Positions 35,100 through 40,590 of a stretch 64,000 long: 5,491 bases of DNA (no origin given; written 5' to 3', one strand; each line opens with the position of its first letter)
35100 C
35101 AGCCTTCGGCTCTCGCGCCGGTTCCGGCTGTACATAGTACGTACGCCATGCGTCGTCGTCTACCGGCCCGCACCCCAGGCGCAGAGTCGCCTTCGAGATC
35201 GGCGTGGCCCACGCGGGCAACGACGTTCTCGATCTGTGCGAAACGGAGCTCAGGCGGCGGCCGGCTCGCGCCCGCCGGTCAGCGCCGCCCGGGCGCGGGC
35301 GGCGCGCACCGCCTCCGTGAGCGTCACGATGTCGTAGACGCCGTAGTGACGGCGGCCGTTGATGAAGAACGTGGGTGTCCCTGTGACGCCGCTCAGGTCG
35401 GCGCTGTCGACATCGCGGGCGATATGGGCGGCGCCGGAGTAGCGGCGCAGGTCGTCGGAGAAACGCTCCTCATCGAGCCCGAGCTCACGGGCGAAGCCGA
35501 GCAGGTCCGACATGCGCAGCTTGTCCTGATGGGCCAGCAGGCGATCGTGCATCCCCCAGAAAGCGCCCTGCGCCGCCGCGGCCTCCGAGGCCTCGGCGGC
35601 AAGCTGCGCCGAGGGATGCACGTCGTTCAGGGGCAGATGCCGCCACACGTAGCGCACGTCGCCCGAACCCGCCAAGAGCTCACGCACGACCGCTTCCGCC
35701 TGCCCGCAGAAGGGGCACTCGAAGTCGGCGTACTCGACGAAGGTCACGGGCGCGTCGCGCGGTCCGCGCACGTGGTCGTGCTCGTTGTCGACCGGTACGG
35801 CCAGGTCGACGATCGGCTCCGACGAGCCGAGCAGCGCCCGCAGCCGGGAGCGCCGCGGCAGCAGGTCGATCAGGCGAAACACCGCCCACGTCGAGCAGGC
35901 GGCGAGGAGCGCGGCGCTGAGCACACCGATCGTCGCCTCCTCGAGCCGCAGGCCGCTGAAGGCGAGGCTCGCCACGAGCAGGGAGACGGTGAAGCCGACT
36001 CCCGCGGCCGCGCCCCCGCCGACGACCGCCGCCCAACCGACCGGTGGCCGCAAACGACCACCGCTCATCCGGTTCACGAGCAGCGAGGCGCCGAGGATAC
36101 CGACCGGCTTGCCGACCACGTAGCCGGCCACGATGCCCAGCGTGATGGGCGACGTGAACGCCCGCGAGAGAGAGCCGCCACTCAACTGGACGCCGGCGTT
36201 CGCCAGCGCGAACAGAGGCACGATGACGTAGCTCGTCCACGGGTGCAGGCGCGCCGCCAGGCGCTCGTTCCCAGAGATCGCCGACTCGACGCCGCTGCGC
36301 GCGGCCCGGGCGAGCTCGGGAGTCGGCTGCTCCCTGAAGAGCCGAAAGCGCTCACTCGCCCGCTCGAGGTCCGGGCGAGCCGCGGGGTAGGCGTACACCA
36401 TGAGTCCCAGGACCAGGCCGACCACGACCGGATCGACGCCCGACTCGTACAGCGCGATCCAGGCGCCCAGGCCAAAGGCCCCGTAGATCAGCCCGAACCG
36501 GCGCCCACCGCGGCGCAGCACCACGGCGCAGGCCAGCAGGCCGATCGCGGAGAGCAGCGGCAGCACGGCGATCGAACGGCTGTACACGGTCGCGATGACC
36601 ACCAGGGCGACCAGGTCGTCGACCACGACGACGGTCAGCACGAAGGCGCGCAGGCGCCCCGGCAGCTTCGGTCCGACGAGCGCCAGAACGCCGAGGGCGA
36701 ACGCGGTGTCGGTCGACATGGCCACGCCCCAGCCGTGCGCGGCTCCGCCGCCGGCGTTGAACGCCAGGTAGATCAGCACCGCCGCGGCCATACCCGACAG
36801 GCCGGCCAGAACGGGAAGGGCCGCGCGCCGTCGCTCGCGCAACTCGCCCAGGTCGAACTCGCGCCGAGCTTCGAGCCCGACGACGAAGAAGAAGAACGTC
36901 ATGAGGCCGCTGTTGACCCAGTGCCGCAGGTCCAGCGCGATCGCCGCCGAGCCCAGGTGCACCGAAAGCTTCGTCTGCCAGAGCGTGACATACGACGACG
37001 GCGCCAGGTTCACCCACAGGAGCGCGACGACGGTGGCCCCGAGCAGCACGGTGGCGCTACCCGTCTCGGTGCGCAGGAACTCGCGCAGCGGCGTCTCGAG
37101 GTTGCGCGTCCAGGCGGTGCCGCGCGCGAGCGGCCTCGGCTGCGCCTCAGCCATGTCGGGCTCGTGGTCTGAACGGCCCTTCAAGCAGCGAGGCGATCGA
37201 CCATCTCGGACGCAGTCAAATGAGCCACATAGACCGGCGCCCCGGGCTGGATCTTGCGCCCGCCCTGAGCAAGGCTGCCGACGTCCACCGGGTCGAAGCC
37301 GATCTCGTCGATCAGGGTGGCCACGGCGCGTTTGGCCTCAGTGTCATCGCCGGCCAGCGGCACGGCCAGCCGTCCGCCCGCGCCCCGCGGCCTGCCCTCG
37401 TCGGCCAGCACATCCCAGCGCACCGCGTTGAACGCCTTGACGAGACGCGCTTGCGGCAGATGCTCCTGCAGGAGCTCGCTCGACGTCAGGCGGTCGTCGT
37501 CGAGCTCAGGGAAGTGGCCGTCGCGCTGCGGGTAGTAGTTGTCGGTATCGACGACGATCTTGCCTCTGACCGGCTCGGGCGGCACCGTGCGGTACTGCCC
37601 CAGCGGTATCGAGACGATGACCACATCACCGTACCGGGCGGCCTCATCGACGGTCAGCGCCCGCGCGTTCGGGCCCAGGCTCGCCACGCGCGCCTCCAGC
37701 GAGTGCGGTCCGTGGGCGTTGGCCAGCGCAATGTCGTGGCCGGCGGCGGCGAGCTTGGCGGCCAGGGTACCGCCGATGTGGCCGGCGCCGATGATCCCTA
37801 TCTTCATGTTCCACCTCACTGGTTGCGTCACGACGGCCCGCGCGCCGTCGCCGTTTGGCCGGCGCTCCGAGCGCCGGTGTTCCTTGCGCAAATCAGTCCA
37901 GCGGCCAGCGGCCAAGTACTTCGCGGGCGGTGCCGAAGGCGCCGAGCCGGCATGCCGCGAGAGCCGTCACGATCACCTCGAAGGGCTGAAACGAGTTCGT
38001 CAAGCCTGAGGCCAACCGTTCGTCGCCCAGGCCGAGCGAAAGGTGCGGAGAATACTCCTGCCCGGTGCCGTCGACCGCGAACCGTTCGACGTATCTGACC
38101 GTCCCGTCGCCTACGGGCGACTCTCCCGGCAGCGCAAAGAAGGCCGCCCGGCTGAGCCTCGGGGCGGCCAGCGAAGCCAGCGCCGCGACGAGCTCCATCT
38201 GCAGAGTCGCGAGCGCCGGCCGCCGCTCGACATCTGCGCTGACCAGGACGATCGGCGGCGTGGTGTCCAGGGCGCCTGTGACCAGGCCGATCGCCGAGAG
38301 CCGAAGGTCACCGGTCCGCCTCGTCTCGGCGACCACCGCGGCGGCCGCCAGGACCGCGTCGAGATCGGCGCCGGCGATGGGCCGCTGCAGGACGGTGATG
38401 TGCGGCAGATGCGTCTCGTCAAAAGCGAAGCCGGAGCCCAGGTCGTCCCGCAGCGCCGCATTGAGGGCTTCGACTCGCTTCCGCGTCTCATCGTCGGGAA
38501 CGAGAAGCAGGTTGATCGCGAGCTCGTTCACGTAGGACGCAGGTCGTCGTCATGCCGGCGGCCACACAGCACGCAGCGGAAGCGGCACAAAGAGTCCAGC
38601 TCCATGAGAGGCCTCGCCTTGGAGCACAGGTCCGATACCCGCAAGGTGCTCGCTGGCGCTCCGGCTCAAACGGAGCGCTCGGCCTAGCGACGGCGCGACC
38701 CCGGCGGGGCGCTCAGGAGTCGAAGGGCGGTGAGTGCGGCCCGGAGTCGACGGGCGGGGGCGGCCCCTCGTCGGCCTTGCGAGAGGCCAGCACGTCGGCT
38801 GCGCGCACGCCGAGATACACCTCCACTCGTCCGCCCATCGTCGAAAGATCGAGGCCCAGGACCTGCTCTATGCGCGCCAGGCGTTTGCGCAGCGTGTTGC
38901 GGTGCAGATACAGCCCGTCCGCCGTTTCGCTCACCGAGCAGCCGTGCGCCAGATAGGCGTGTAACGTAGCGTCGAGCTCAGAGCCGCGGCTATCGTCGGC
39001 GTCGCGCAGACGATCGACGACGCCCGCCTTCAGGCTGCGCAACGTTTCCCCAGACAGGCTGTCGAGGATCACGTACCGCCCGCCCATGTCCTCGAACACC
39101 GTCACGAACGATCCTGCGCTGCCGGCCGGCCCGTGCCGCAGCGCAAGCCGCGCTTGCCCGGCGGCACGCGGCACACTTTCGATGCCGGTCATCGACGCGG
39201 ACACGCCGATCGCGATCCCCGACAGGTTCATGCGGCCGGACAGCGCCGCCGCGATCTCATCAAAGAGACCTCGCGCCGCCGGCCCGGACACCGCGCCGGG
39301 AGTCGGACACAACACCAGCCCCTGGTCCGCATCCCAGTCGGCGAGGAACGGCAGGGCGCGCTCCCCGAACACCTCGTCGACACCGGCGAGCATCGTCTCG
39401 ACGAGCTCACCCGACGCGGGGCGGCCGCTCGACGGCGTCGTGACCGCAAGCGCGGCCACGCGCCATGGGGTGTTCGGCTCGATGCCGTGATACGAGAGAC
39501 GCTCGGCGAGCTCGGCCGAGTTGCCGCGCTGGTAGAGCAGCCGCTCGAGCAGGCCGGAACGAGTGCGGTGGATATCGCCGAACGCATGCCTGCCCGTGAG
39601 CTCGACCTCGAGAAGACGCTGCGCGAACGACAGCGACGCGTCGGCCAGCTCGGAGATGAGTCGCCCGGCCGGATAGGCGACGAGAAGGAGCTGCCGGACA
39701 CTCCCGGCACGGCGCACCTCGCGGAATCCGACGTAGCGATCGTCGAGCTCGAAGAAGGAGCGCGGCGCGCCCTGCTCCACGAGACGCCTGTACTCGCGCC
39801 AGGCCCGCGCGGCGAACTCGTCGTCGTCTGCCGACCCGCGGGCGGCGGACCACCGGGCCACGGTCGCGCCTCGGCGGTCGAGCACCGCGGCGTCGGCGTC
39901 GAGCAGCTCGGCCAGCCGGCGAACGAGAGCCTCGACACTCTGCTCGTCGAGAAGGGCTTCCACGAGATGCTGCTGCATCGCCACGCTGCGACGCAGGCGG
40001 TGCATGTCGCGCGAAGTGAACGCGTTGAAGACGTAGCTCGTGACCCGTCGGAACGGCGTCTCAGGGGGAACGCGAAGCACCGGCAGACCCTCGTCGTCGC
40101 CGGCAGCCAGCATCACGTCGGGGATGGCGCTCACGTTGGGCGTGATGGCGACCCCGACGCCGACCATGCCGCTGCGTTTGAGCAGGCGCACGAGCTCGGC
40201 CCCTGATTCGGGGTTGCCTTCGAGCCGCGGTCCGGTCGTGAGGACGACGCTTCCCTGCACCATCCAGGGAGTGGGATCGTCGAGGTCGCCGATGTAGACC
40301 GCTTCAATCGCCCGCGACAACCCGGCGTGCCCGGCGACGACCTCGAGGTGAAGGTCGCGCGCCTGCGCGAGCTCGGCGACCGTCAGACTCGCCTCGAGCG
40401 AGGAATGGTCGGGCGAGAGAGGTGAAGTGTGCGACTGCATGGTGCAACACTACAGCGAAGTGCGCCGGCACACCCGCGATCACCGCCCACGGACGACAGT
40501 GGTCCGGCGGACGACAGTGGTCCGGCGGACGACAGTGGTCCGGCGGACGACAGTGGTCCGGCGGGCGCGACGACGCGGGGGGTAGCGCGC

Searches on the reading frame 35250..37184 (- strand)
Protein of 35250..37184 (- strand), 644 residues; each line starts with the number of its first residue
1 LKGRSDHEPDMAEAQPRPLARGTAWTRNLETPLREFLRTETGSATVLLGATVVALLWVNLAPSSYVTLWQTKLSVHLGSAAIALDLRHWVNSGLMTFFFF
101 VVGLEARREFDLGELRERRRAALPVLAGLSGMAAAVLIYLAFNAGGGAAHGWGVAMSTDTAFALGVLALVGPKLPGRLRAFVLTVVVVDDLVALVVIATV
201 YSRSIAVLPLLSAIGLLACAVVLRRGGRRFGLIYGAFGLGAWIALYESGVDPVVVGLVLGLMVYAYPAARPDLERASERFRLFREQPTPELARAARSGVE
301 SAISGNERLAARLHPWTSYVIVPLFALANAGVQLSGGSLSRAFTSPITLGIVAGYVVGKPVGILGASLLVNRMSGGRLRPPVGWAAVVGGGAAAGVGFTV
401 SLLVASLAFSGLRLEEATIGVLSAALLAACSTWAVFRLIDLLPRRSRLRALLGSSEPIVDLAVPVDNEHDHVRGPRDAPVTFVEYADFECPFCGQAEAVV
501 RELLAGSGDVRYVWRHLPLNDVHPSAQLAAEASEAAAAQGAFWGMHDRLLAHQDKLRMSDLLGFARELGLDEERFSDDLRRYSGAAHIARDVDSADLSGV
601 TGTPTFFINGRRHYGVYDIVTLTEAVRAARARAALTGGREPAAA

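Call 38: search_protein_families(library=pfam, proteins=[window:35250-37184:-], max_evalue=0.00001)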
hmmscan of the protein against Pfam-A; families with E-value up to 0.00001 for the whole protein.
window:35250-37184:- (644 aa): 3 families
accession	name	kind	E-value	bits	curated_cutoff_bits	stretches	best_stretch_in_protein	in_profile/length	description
PF06965.17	Na_H_antiport_1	-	4.4e-120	401.4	23.5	1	35-435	2-373/374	Na+/H+ antiporter 1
PF13462.12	Thioredoxin_4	-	3.5e-23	83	23.2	1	467-621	2-158/165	Thioredoxin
PF01323.26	DSBA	-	4.2e-18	66.3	25.6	1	483-625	3-189/191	DSBA-like thioredoxin domain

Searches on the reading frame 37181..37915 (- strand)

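Call 38: search_protein_families(library=pfam, proteins=[window:37181-37915:-], max_evalue=0.00001)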
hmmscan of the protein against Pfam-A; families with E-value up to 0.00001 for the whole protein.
window:37181-37915:- (244 aa): 3 families
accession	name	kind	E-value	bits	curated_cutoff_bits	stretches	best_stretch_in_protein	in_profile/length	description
PF03807.23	F420_oxidored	-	1.8e-17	64.1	21.6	1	38-126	1-93/94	NADP oxidoreductase coenzyme F420-dependent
PF10727.15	Rossmann-like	-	4.2e-07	30.2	23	1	36-105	14-82/131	Rossmann-like domain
PF02826.25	2-Hacid_dh_C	-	2.8e-06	27.3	25.1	1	35-106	35-102/178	D-isomer specific 2-hydroxyacid dehydrogenase, NAD binding domain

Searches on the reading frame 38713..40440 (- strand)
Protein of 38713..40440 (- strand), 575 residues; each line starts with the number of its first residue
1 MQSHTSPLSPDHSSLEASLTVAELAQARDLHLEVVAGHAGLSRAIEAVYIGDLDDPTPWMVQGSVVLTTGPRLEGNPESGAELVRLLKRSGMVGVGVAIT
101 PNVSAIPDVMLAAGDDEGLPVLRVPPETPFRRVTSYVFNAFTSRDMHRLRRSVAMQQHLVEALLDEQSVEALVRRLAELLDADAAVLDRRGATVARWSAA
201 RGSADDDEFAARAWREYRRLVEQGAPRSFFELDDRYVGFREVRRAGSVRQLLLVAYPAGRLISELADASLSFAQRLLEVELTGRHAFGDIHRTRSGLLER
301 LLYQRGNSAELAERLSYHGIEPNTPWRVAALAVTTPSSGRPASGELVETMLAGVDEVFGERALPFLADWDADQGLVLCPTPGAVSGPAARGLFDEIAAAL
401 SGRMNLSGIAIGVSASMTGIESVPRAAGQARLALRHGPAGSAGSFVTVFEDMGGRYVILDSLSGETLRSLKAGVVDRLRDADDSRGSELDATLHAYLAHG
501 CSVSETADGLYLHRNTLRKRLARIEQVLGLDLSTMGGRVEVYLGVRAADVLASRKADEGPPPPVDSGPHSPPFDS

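Call 38: search_protein_families(library=pfam, proteins=[window:38713-40440:-], max_evalue=0.00001)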
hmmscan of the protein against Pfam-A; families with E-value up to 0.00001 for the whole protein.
window:38713-40440:- (575 aa): 3 families
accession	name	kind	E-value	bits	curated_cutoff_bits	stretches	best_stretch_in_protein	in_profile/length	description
PF07905.16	PucR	-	2e-22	80.2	33.5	1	28-139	6-116/118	Purine catabolism regulatory protein-like family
PF13556.12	HTH_30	-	1.2e-20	73.5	27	1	491-547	3-59/59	PucR C-terminal helix-turn-helix domain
PF17853.6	GGDEF_2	-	1.9e-11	44.7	24.5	1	308-435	5-115/116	GGDEF-like domain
